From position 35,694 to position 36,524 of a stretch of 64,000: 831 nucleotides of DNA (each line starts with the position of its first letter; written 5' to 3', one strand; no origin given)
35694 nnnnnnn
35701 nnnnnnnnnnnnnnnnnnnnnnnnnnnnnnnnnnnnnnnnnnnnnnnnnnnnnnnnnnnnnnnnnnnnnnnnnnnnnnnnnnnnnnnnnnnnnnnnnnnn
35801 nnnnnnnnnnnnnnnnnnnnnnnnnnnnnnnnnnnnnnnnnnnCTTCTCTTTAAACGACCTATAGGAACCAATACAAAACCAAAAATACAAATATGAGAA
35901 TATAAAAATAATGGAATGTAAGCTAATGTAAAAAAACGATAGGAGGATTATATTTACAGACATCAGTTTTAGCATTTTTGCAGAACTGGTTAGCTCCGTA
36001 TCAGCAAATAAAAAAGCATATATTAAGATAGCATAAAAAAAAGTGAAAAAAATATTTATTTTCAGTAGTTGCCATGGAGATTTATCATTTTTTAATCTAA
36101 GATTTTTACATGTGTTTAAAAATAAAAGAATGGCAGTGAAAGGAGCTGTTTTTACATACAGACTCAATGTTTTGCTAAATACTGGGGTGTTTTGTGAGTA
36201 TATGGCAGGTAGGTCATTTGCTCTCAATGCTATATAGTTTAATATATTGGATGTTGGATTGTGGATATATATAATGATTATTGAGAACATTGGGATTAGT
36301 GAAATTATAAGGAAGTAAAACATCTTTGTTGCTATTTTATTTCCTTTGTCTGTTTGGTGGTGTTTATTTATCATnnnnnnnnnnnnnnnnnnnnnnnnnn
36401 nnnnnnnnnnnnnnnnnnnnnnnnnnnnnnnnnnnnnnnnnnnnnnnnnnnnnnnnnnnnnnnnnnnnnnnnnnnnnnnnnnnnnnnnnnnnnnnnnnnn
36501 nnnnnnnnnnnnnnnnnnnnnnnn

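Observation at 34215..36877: SOS-regulated colicin cluster with duplicated internal domain, embedded in the large plasmid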

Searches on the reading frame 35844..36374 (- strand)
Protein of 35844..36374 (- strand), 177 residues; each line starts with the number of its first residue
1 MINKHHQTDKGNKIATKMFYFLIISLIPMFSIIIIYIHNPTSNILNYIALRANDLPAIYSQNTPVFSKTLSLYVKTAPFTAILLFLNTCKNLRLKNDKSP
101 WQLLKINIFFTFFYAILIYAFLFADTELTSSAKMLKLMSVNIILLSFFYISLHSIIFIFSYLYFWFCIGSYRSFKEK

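Call 10: search_protein_families(proteins=[window:35844-36374:-], library=ncbifam, max_evalue=0.01)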
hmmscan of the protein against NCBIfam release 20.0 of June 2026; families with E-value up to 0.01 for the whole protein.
window:35844-36374:- (177 aa): 0 families

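Call 18: search_dna_similar(query=window:35844-36374:-, collection=plasmids, mode=protein, max_rows=60, rows=spread)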
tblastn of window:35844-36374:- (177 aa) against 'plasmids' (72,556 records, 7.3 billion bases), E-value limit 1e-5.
Records with a match: 521; places in all: 535; records where one place covers at least 80% of the query: 50.
Best place of each record, by identity: >=99% 6; 95-99% 2; 60-80% 1; <60% 512.
By first word of the organism name: Escherichia 487; Salmonella 14; Shigella 9; Klebsiella 4; Serratia 2; Enterobacter 2; Citrobacter 2; Yersinia 1.
By predicted mobility (MOB-suite, as given by PLSDB): conjugative 402; mobilizable 91; non-mobilizable 28.
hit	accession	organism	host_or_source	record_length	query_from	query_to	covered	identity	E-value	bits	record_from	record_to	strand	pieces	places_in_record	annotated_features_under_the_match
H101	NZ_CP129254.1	Escherichia coli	Homo sapiens,anal swab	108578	1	177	100%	100.0%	2e-97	315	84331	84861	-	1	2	cui: colicin immunity protein Cui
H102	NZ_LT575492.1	Serratia marcescens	Bursaphelenchus xylophilus,Cuticle of ...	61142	2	177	99%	43.2%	6e-33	130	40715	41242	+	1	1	none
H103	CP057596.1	Escherichia coli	culture,Pooled cattle faecal samples ...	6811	54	174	68%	52.9%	5e-27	113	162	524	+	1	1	cni: colicin N immunity protein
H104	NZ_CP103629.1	Escherichia coli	Homo sapiens,blood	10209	54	176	69%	50.4%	6e-25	107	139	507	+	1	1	cni: colicin N immunity protein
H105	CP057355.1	Escherichia coli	culture,Pooled sheep faecal samples ...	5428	77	176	56%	54.0%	4e-20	93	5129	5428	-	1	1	none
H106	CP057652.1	Escherichia coli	culture,Pooled sheep faecal samples ...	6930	1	177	100%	28.7%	9e-14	75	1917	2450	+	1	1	csi: colicin S4 immunity protein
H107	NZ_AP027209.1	Escherichia coli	Homo sapiens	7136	1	177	100%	28.7%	1e-13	75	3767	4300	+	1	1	csi: colicin S4 immunity protein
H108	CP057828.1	Escherichia coli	culture,Pooled pig faecal samples ...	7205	1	177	100%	28.7%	1e-13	75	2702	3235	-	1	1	csi: colicin S4 immunity protein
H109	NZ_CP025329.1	Escherichia coli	Duck,Whole blood,Whole blood of a duck ...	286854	38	177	79%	32.9%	3e-10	65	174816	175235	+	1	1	cbi: colicin B immunity protein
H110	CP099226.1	Escherichia coli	culture,Pooled soil sample collected ...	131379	38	161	70%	35.5%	3e-11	68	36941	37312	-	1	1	cbi: colicin B immunity protein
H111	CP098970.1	Escherichia coli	culture,Pooled faeces sample collected ...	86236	38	161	70%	35.5%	9e-11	67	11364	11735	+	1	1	cbi: colicin B immunity protein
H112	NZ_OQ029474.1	Escherichia coli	-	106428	38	161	70%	35.5%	9e-11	67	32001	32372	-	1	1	cbi: colicin B immunity protein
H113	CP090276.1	Escherichia coli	Homo sapiens,anal swab specimens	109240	38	161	70%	35.5%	9e-11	67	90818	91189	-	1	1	cbi: colicin B immunity protein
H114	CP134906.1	Escherichia coli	Homo sapiens,blood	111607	38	161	70%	35.5%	9e-11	67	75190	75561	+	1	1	cbi: colicin B immunity protein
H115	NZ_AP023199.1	Escherichia coli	Homo sapiens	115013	38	161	70%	35.5%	9e-11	67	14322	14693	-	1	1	cbi: colicin B immunity protein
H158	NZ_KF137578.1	Escherichia coli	Aepyceros melampus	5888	39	177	79%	29.6%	2e-7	57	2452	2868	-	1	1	cri: colicin R immunity protein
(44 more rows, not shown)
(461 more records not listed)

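Call 35: find_homologous_proteins(query=window:35844-36374:-, max_evalue=0.001)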
Query window:35844-36374:- (177 aa): 12 proteins with E <= 0.001 among 101 candidates.
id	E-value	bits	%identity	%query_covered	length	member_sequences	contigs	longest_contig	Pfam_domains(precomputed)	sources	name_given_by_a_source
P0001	1.4e-105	369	99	100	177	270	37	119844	PF03857.19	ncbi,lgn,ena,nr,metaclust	ncbi:colicin immunity protein Cui [Escherichia coli]|nr:colicin immunity protein Cui [Escherichia co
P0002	6.2e-100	350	99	95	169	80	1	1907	PF03857.19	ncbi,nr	ncbi:TPA: colicin immunity protein Cui, partial [Escherichia coli]|nr:colicin immunity protein Cui [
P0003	6.0e-67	243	67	98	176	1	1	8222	PF03857.19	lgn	-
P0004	9.7e-59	216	61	99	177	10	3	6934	PF03857.19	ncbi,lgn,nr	ncbi:colicin immunity protein [Salmonella enterica subsp. enterica]|nr:colicin immunity protein Cui 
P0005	2.1e-58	215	62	98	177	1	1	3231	PF03857.19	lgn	-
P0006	4.0e-58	214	81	76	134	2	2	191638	PF03857.19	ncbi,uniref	ncbi:colicin immunity protein Cui [Citrobacter cronae]|uniref:colicin immunity protein Cui n=1 Tax=C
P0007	6.4e-57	210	67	82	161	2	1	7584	PF03857.19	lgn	-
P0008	6.1e-54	201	100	56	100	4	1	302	PF03857.19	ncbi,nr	ncbi:colicin immunity protein Cui, partial [Escherichia coli]|nr:colicin immunity protein Cui [Esche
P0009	1.9e-41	160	50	98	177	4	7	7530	PF03857.19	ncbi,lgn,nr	ncbi:colicin immunity protein [Salmonella enterica]|nr:colicin immunity protein [Salmonella enterica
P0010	5.2e-41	159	50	98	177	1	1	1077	PF03857.19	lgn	-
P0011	7.2e-41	158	53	79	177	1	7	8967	PF03857.19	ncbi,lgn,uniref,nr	ncbi:colicin immunity protein [Salmonella enterica subsp. enterica]|uniref:Colicin immunity protein 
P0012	1.0e-37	148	51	81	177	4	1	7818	PF03857.19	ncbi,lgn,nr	ncbi:colicin immunity protein Cui [Salmonella enterica]|nr:colicin immunity protein Cui [Salmonella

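Call 37: find_encoding_contigs(protein=P0003, flank=5000, max_places=2)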
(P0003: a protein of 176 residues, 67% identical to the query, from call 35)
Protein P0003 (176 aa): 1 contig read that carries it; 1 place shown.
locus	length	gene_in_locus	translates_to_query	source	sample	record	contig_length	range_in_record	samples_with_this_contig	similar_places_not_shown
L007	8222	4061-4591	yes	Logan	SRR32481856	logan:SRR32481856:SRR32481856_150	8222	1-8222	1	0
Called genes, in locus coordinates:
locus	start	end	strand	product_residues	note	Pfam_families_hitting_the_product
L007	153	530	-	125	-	-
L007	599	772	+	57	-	PF01815:Rop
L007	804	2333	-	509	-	-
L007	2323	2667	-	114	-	PF21983:NikA-like, PF05713:MobC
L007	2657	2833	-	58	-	-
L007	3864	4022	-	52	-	PF02402:Lysis_col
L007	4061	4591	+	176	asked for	PF03857:Colicin_im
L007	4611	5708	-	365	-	PF01024:Colicin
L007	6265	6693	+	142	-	-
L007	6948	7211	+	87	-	-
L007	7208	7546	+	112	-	-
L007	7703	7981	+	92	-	PF01402:RHH_1 (weak), PF27535:RelB3_C (weak)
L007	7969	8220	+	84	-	?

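Call 38: find_encoding_contigs(protein=P0004, flank=5000, max_places=2)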
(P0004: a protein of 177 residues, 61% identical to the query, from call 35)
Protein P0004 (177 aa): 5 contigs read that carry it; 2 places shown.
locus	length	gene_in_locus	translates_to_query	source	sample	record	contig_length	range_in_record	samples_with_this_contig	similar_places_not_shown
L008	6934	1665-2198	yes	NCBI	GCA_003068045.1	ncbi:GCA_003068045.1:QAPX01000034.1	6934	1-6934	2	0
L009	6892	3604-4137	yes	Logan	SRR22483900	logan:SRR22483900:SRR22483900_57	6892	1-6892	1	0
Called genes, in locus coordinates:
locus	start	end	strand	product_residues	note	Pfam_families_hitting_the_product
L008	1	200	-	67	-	?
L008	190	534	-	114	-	PF21983:NikA-like, PF05713:MobC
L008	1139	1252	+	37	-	-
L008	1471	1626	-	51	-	PF02402:Lysis_col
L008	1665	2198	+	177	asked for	PF03857:Colicin_im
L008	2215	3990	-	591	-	PF22348:ColA_N, PF01024:Colicin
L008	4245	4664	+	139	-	-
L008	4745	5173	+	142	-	-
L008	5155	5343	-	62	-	-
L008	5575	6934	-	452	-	?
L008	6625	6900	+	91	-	-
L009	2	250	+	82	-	?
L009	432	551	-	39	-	-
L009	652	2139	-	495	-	-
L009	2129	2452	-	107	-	PF21983:NikA-like (weak), PF05713:MobC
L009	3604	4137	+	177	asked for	PF03857:Colicin_im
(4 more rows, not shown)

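Call 39: find_encoding_contigs(protein=P0006, flank=5000, max_places=2)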
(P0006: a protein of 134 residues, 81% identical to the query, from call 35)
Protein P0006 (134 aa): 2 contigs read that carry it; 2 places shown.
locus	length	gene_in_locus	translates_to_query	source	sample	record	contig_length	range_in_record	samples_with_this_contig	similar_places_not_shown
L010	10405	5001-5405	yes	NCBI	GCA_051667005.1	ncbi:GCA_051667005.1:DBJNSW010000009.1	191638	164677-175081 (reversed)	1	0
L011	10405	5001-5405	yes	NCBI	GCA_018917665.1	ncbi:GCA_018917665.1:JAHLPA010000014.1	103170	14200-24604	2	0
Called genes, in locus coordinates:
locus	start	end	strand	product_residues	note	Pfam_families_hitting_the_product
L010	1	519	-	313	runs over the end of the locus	PF04754:Transposase_31, PF27070:HTH_Rpn_C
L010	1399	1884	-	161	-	PF13304:AAA_21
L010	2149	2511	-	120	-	PF20457:DUF6710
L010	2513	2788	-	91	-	-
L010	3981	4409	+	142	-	-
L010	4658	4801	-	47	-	PF02402:Lysis_col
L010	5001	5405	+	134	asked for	PF03857:Colicin_im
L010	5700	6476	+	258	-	PF20390:DUF6685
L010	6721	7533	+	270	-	PF08241:Methyltransf_11, PF08242:Methyltransf_12, PF13649:Methyltransf_25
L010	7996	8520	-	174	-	-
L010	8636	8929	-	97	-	-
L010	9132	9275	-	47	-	-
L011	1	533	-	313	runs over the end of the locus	PF04754:Transposase_31, PF27070:HTH_Rpn_C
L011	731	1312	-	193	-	PF23894:LD_SV2 (faint), PF13576:Pentapeptide_3 (faint), PF13599:Pentapeptide_4, PF00805:Pentapeptide (weak)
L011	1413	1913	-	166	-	PF00005:ABC_tran (weak), PF13304:AAA_21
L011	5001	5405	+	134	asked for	PF03857:Colicin_im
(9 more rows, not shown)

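Call 63: profile_search(protein=window:35844-36374:-)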
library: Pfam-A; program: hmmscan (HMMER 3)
A. the first sequence (177 residues): domains with independent E <= 10: 2; with E <= 0.001: 1
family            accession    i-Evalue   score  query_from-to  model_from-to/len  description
Colicin_im        PF03857.18    1.2e-31   110.0      42-176         2-136/138  Colicin immunity protein
NapE              PF06796.16       0.16    12.0      15-35         15-35/54  Periplasmic nitrate reductase protein NapE

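Call 69: get_annotated_region(hit=H158, flank=2500)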
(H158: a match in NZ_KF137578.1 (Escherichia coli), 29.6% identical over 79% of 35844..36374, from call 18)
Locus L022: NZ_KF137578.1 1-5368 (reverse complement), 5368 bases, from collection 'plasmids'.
description: Escherichia coli strain ROAR029 plasmid pColR, complete sequence
organism: Escherichia coli (NCBI taxid 562)
taxonomy: Bacteria; Pseudomonadota; Gammaproteobacteria; Enterobacterales; Enterobacteriaceae; Escherichia; Escherichia coli
host: -; source: Aepyceros melampus; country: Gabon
typing (MOB-suite, as given by PLSDB): mobilizable; replicon rep_cluster_2350
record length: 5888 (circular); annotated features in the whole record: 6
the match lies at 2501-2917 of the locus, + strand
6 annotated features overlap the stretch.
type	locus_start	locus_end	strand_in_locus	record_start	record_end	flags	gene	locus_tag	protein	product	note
CDS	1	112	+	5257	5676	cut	-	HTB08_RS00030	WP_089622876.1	Exc2 family lipoprotein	-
CDS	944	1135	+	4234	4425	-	-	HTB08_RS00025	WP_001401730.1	Rop family plasmid primer RNA-binding protein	-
CDS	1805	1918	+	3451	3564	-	-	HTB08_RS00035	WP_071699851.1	replication initiation protein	-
CDS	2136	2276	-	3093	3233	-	crl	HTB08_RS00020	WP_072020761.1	colicin R system lysis protein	-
CDS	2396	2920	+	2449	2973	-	cri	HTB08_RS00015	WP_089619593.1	colicin R immunity protein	-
CDS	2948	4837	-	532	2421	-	cra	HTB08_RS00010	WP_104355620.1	pore-forming bacteriocin colicin R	-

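Call 72: get_annotated_region(hit=H102, flank=3000)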
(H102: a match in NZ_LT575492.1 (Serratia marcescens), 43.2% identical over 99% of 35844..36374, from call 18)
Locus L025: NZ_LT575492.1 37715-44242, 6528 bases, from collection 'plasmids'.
description: Serratia marcescens isolate PWN146_assembly plasmid PWN146p1, complete sequence
organism: Serratia marcescens (NCBI taxid 615)
taxonomy: Bacteria; Pseudomonadota; Gammaproteobacteria; Enterobacterales; Yersiniaceae; Serratia; Serratia marcescens
host: -; source: Bursaphelenchus xylophilus,Cuticle of of the plant parasitic nematode Bursaphelenchus xylophilus extracted ...; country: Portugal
typing (MOB-suite, as given by PLSDB): mobilizable; replicon IncI1; relaxase MOBF
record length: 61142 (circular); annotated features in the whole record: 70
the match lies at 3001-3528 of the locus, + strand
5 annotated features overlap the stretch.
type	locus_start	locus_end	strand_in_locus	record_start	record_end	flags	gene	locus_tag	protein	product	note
CDS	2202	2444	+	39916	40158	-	-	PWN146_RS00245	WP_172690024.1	hypothetical protein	-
CDS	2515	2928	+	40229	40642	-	-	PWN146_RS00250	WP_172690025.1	Exc2 family lipoprotein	-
CDS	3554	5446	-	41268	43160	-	-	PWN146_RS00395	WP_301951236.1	colicin-like pore-forming protein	GO:0019835 - cytolysis [Evidence IEA]; GO:0050829 - defense response to Gram-negative bacterium [Evidence IEA]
CDS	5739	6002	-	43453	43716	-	-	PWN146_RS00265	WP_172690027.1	hypothetical protein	-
CDS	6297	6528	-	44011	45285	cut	umuC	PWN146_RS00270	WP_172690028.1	translesion error-prone DNA polymerase V subunit UmuC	GO:0006281 - DNA repair [Evidence IEA]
